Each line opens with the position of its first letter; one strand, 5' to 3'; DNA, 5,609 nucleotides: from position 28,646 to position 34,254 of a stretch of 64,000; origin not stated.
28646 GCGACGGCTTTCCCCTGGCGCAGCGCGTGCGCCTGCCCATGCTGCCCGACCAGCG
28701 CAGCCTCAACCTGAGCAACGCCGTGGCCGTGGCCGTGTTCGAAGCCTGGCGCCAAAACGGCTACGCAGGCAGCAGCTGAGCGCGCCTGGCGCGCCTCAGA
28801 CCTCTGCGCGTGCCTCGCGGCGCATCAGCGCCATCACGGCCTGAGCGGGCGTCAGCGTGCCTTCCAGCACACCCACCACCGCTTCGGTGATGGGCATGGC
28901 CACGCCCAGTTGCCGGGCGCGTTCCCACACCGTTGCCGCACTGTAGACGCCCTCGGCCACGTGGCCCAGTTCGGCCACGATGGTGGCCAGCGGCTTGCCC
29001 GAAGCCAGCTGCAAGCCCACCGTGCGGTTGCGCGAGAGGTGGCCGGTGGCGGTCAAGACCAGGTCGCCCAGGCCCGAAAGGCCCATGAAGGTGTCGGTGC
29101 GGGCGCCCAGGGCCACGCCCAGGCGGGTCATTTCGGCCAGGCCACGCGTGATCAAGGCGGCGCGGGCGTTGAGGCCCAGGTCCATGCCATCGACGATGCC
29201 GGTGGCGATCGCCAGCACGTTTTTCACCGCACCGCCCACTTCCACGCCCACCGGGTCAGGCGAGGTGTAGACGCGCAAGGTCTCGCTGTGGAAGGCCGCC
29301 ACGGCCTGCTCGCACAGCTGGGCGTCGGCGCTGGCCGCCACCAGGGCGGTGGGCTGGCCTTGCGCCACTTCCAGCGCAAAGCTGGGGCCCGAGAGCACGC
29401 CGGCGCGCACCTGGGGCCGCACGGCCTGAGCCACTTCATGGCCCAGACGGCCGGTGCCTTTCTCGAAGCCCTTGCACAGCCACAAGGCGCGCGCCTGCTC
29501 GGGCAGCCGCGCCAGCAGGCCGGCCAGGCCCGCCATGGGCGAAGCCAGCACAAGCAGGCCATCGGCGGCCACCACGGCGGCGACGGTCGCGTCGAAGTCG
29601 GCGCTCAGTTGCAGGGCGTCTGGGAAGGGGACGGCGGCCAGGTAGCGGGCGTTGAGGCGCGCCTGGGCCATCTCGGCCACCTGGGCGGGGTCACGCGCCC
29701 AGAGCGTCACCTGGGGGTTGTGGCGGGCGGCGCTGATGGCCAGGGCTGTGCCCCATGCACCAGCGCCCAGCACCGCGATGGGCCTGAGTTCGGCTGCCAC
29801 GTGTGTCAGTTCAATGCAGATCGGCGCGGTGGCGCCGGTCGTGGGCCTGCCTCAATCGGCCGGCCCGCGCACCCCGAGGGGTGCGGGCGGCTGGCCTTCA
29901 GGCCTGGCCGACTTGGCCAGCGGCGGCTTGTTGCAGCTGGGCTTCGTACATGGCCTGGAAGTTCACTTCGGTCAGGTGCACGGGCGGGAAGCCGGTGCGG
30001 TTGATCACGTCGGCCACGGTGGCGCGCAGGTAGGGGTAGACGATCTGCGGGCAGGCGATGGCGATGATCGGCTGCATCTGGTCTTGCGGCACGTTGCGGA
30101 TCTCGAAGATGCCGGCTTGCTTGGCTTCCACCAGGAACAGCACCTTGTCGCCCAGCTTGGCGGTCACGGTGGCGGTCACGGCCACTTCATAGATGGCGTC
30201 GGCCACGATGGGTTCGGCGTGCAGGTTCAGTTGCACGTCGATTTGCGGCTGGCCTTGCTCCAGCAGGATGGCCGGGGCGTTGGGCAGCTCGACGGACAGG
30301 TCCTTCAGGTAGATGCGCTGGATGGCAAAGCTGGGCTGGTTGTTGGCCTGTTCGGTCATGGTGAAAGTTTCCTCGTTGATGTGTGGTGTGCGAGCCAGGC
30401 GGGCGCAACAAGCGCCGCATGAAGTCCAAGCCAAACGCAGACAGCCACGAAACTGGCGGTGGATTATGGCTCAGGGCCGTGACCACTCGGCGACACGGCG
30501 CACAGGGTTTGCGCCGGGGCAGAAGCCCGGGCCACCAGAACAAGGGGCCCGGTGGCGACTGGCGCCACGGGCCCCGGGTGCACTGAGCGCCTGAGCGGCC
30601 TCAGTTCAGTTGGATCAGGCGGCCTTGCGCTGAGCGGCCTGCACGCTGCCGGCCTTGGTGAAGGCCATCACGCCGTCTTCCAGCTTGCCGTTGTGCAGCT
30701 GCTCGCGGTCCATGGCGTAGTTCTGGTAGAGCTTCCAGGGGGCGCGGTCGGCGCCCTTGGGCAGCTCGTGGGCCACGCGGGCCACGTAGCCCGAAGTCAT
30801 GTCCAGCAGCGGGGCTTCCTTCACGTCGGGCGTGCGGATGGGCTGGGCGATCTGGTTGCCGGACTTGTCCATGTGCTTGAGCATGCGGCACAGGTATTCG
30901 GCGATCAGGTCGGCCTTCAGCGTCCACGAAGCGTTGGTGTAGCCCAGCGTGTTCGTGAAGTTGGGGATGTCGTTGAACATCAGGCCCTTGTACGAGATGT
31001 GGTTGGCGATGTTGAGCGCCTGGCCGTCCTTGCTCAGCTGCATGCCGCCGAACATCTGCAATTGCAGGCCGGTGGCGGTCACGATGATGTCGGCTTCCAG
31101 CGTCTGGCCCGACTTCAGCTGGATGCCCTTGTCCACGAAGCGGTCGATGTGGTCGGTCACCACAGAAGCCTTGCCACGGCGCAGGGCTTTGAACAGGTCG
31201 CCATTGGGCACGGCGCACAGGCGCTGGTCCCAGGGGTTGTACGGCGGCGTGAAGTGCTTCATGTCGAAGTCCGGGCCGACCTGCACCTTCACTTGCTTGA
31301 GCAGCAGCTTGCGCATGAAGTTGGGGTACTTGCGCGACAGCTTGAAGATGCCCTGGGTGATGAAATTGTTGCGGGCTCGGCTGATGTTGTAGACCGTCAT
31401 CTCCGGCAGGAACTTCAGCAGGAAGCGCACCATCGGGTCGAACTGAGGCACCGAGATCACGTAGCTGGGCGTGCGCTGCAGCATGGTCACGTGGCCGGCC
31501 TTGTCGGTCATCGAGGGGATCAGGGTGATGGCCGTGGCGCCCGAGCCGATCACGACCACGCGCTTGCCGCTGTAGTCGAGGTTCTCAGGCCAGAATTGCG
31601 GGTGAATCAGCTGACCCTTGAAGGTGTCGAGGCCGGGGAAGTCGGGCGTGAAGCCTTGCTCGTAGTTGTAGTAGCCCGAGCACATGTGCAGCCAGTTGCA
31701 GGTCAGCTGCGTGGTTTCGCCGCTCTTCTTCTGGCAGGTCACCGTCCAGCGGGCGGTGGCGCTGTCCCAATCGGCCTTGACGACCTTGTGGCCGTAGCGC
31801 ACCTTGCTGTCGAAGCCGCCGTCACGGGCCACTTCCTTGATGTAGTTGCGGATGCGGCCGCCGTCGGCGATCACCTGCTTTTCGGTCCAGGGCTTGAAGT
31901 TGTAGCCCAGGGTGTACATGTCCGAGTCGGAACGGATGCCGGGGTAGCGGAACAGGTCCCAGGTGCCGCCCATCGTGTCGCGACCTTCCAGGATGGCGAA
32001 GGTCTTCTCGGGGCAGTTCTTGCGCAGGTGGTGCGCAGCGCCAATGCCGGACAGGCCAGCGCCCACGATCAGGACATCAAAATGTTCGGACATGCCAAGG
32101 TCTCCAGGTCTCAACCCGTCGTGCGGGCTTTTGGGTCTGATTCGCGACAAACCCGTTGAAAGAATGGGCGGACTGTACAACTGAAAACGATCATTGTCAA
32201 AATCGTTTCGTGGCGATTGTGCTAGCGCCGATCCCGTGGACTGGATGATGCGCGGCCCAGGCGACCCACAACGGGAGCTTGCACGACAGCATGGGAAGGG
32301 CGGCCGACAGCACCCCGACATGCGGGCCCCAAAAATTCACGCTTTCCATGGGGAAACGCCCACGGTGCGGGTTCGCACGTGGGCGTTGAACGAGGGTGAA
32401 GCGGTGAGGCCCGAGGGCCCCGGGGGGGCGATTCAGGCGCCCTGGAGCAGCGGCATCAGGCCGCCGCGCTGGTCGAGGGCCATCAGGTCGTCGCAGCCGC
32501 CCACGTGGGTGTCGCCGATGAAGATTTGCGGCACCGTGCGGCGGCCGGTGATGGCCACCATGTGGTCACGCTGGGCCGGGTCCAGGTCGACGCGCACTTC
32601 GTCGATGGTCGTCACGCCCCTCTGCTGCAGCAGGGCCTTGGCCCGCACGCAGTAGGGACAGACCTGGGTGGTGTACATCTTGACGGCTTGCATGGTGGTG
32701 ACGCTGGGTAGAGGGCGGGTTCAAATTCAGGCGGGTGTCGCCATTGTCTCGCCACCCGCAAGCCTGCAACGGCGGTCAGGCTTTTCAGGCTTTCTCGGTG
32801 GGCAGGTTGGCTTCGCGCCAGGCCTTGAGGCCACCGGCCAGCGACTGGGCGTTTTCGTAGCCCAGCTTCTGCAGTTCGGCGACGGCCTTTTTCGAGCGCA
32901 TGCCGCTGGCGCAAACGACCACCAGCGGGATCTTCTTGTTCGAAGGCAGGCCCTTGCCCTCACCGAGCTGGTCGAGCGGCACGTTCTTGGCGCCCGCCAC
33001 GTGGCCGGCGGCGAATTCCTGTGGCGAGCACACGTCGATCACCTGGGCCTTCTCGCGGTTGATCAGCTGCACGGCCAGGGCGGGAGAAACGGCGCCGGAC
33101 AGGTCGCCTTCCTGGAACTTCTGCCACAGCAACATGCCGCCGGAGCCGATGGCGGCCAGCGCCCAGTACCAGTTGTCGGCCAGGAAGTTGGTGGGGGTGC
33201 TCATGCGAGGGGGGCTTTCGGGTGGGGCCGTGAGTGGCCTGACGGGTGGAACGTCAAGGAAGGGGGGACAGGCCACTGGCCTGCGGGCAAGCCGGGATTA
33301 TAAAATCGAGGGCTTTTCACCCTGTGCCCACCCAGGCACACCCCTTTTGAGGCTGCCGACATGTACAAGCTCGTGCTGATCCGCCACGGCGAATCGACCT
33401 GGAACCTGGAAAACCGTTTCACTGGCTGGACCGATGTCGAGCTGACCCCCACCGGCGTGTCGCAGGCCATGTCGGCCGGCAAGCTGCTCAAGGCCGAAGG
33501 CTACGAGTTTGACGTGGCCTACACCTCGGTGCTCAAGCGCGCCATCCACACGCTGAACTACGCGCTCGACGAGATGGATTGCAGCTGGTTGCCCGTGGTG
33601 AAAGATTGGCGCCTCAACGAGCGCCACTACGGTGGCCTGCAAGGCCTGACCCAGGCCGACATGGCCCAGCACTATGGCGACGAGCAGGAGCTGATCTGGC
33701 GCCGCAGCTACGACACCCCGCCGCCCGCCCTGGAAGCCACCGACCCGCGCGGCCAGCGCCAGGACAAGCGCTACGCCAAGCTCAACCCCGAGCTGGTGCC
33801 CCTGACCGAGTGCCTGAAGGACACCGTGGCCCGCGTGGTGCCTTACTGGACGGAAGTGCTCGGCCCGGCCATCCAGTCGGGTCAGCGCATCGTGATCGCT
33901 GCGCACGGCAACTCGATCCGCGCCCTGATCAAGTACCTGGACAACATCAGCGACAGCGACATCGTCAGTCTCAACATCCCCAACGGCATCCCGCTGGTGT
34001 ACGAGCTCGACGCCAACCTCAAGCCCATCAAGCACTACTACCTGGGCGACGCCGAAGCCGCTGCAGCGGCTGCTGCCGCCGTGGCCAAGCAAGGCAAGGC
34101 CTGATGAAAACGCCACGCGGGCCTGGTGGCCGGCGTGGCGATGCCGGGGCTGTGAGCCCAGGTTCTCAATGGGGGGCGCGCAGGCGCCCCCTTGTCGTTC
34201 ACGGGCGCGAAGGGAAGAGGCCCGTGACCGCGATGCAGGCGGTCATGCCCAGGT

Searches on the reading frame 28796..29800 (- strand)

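Call 93: search_protein_families(library=pfam, proteins=[window:28796-29800:-], max_evalue=0.00001)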
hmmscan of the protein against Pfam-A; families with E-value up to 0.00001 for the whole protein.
window:28796-29800:- (334 aa): 3 families
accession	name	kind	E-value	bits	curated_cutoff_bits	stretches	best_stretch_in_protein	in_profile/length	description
PF07479.19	NAD_Gly3P_dh_C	-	2.1e-52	177.5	25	1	182-322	1-141/142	NAD-dependent glycerol-3-phosphate dehydrogenase C-terminus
PF01210.29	NAD_Gly3P_dh_N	-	6.3e-37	127.4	23.1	1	8-162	2-157/158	NAD-dependent glycerol-3-phosphate dehydrogenase N-terminus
PF20618.3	GPD_NAD_C_bact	-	1.2e-20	74.2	27.6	1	242-308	1-66/66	Bacterial GPD, NAD-dependent C-terminal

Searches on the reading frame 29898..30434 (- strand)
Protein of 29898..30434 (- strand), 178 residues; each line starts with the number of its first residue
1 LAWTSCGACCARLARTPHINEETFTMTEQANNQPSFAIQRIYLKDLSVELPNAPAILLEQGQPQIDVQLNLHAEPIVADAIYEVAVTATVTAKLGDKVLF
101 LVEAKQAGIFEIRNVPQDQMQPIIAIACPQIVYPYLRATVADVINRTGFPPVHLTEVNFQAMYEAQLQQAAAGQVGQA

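Call 93: search_protein_families(library=pfam, proteins=[window:29898-30434:-], max_evalue=0.00001)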
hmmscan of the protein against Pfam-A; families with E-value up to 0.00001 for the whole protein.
window:29898-30434:- (178 aa): 1 family
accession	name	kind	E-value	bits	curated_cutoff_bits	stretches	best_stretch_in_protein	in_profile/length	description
PF02556.19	SecB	-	4.4e-55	185.9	26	1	30-169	2-140/141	Preprotein translocase subunit SecB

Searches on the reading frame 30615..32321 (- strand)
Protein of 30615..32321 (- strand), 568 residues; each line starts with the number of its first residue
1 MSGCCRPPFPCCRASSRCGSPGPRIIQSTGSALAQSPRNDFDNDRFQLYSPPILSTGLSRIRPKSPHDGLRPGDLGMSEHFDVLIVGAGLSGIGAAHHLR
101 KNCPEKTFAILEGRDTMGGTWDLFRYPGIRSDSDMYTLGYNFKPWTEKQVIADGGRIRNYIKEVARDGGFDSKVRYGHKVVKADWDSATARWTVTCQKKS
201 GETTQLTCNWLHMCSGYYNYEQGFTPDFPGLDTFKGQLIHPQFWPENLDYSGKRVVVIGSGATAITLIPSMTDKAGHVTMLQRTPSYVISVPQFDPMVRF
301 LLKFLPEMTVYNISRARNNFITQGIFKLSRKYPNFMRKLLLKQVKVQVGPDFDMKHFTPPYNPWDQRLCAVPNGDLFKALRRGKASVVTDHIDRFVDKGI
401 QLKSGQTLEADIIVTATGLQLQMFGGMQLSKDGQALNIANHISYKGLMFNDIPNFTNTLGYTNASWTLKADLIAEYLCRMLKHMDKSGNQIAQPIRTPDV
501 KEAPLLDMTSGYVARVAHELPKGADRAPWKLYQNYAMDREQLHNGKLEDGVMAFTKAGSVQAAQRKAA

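Call 93: search_protein_families(library=pfam, proteins=[window:30615-32321:-], max_evalue=0.00001)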
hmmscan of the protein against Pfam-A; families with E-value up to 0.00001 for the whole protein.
window:30615-32321:- (568 aa): 6 families
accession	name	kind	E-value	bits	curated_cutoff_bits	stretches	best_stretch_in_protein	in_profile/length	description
PF00743.25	FMO-like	-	4.3e-13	49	22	1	156-290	85-221/532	Flavin-binding monooxygenase-like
PF07992.20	Pyr_redox_2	-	7.2e-12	45.8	26.1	1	81-298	1-185/291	Pyridine nucleotide-disulphide oxidoreductase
PF13450.12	NAD_binding_8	-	9.8e-08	32.6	21.9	1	85-133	1-47/68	NAD(P)-binding Rossmann-like domain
PF13738.12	Pyr_redox_3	-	1.6e-07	31.3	30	1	84-286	1-198/305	Pyridine nucleotide-disulphide oxidoreductase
PF01266.30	DAO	-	2.8e-06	27.5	27.9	0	82-119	1-37/353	FAD dependent oxidoreductase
PF13434.12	Lys_Orn_oxgnase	-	6.7e-06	25.9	21.3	0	169-277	107-213/339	L-lysine 6-monooxygenase/L-ornithine 5-monooxygenase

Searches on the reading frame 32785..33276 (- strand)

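Call 93: search_protein_families(library=pfam, proteins=[window:32785-33276:-], max_evalue=0.00001)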
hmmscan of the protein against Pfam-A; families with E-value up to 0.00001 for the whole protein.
window:32785-33276:- (163 aa): 1 family
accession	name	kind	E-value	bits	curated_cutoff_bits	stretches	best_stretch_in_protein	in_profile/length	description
PF00581.25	Rhodanese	-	3.6e-18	66.3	22.2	1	65-155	2-101/102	Rhodanese-like domain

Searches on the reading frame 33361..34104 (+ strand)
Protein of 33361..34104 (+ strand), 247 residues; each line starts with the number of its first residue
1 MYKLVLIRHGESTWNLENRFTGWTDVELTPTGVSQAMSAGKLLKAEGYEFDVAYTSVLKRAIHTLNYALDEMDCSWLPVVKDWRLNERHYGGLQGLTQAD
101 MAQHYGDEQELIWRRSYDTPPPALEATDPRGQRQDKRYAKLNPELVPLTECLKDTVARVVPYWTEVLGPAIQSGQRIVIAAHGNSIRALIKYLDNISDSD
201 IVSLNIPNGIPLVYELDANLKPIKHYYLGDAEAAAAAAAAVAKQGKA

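Call 3: search_protein_families(library=pfam, proteins=[window:33361-34104:+], max_evalue=0.1)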
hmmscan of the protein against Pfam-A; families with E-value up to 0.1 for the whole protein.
window:33361-34104:+ (247 aa): 1 family
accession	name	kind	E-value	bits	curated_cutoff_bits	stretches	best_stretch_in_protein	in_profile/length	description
PF00300.27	His_Phos_1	-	9.4e-39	133.5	21.7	2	4-133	1-125/194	Histidine phosphatase superfamily (branch 1)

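Call 4: search_protein_families(library=ncbifam, proteins=[window:33361-34104:+], max_evalue=0.1)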
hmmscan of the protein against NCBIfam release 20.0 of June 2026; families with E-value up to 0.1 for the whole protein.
window:33361-34104:+ (247 aa): 19 families
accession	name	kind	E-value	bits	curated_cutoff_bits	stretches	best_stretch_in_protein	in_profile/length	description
NF010713.0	PRK14115.1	equivalog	5.9e-124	412.3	305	1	1-247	1-247/248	2,3-diphosphoglycerate-dependent phosphoglycerate mutase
TIGR01258.1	pgm_1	subfamily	4.6e-114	379.9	81.7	1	3-246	2-245/245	2,3-bisphosphoglycerate-dependent phosphoglycerate mutase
NF010718.0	PRK14120.1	equivalog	5e-103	343.7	366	1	1-246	4-248/249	phosphoglyceromutase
NF010714.0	PRK14116.1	equivalog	2.1e-90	302.2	401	1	1-221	1-221/229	2,3-diphosphoglycerate-dependent phosphoglycerate mutase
NF010716.0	PRK14118.1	equivalog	3.1e-90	301.4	409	1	3-228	2-227/227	2,3-diphosphoglycerate-dependent phosphoglycerate mutase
NF010715.0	PRK14117.1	equivalog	4.3e-86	288.1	421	1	1-229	1-229/230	phosphoglycerate mutase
NF010717.0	PRK14119.1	equivalog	2.4e-83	279.2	378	1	1-228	1-228/228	2,3-diphosphoglycerate-dependent phosphoglycerate mutase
NF002339.0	PRK01295.1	equivalog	5.7e-69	231.7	316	2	3-133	4-134/206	2,3-bisphosphoglycerate-dependent phosphoglycerate mutase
NF002217.0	PRK01112.1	equivalog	2e-56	190.9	320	3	146-219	145-218/228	2,3-bisphosphoglycerate-dependent phosphoglycerate mutase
TIGR03162.1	ribazole_cobC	equivalog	2.2e-21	76.1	162.9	2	4-133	1-123/176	alpha-ribazole phosphatase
NF045917.1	PhserinePhPspA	equivalog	1.5e-16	60.7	350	1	1-109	1-104/211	phosphoserine phosphatase PspA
NF005567.0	PRK07238.1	equivalog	6.3e-14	52.1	326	1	3-136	179-307/378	bifunctional RNase H/acid phosphatase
NF038349.1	dPGM_arch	equivalog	2.7e-13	50.2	225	1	5-105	2-97/194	2,3-diphosphoglycerate-dependent phosphoglycerate mutase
NF011580.0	PRK15004.1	equivalog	3.8e-13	49.9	250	1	3-104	2-98/203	adenosylcobalamin/alpha-ribazole phosphatase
NF009993.0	PRK13462.1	equivalog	4.1e-12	46.2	226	1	3-115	7-111/203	acid phosphatase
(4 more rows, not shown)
